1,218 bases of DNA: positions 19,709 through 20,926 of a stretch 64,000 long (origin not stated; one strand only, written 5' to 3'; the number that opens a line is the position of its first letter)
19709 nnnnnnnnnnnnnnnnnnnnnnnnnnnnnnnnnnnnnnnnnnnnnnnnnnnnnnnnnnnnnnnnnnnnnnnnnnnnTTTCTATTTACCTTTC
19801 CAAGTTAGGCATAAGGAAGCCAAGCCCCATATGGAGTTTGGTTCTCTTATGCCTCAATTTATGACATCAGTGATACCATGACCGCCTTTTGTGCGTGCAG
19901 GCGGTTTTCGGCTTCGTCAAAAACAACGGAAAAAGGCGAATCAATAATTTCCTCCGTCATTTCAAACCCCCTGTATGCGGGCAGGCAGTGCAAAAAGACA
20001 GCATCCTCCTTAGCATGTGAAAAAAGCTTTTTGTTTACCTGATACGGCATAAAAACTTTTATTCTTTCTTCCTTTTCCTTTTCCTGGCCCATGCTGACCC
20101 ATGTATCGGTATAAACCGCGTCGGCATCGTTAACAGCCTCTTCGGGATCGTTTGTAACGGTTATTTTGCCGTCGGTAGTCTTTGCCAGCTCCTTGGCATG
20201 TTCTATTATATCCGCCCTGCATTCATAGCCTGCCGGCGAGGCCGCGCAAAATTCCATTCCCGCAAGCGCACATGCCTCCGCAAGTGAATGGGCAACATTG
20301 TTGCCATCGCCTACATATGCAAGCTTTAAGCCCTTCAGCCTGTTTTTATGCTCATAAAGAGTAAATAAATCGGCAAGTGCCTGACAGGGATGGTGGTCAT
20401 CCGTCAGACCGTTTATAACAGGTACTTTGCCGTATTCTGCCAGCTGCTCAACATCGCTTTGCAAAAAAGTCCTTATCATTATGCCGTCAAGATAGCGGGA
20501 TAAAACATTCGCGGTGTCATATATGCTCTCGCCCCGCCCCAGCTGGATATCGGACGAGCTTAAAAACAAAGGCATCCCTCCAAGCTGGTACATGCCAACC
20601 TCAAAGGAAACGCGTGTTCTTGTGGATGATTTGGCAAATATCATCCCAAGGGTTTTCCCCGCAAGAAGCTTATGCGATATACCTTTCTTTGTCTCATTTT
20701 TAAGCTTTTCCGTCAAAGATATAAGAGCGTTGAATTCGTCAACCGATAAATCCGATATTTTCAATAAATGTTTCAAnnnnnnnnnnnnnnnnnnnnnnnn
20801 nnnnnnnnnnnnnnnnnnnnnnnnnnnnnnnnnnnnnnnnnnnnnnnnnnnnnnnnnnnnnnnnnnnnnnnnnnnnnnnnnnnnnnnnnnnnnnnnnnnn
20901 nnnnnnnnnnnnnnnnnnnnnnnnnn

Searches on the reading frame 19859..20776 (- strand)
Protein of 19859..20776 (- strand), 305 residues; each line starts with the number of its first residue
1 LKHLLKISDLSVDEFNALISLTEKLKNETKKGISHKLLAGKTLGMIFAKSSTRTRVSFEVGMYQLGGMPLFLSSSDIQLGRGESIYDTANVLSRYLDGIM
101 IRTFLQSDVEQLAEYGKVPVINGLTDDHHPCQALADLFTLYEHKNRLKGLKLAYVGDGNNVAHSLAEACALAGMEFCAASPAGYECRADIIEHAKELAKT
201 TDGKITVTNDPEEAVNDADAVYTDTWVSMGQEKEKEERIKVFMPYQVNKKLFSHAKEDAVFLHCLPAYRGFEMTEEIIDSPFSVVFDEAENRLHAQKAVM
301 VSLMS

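Call 14: search_protein_families(library=pfam, proteins=[window:19859-20776:-], max_evalue=0.1)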
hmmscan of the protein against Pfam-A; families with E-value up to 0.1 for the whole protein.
window:19859-20776:- (305 aa): 2 families
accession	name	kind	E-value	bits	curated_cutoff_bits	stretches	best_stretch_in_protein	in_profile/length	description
PF00185.30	OTCace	-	4.2e-64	215.8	29.4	1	148-302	1-156/157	Aspartate/ornithine carbamoyltransferase, Asp/Orn binding domain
PF02729.26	OTCace_N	-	2.9e-53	180.4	29.9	1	2-142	1-148/148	Aspartate/ornithine carbamoyltransferase, carbamoyl-P binding domain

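Call 100: list_cluster_members(proteins=[window:19859-20776:-, window:20773-21957:-, window:25217-27037:+, window:34502-36187:+, window:43475-44806:-, P0188, P0007, window:14932-16491:-])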
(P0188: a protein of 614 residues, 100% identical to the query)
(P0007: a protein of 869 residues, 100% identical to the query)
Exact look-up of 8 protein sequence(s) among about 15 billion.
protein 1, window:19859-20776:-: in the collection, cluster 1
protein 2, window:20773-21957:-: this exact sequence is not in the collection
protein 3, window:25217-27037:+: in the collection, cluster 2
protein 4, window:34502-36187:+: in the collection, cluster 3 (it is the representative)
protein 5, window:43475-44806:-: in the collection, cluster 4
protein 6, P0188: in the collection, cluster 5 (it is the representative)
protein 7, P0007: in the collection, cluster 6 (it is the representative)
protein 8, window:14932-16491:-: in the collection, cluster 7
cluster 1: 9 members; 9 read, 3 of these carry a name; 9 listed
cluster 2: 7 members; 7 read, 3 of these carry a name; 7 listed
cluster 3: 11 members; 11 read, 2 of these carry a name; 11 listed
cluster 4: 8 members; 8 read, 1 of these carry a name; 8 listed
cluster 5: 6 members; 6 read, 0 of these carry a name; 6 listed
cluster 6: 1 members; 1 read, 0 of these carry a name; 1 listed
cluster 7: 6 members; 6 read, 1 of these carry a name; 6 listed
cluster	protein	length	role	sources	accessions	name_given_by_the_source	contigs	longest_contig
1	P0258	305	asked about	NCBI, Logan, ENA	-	-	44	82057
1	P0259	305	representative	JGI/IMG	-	-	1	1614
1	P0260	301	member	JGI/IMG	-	ornithine carbamoyltransferase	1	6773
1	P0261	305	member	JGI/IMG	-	ornithine carbamoyltransferase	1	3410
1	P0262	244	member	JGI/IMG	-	ornithine carbamoyltransferase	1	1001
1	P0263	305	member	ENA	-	-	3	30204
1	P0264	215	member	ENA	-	-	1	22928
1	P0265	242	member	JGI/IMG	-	-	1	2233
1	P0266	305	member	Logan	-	-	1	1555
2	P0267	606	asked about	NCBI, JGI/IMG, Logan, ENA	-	major membrane immunogen (membrane-anchored lipoprotein)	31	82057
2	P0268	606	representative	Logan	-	-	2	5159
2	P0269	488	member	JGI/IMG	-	major membrane immunogen (membrane-anchored lipoprotein)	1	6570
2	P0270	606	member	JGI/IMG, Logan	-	major membrane immunogen (membrane-anchored lipoprotein)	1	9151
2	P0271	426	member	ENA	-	-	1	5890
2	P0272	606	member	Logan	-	-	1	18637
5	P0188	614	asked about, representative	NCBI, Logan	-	-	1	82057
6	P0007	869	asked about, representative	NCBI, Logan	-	-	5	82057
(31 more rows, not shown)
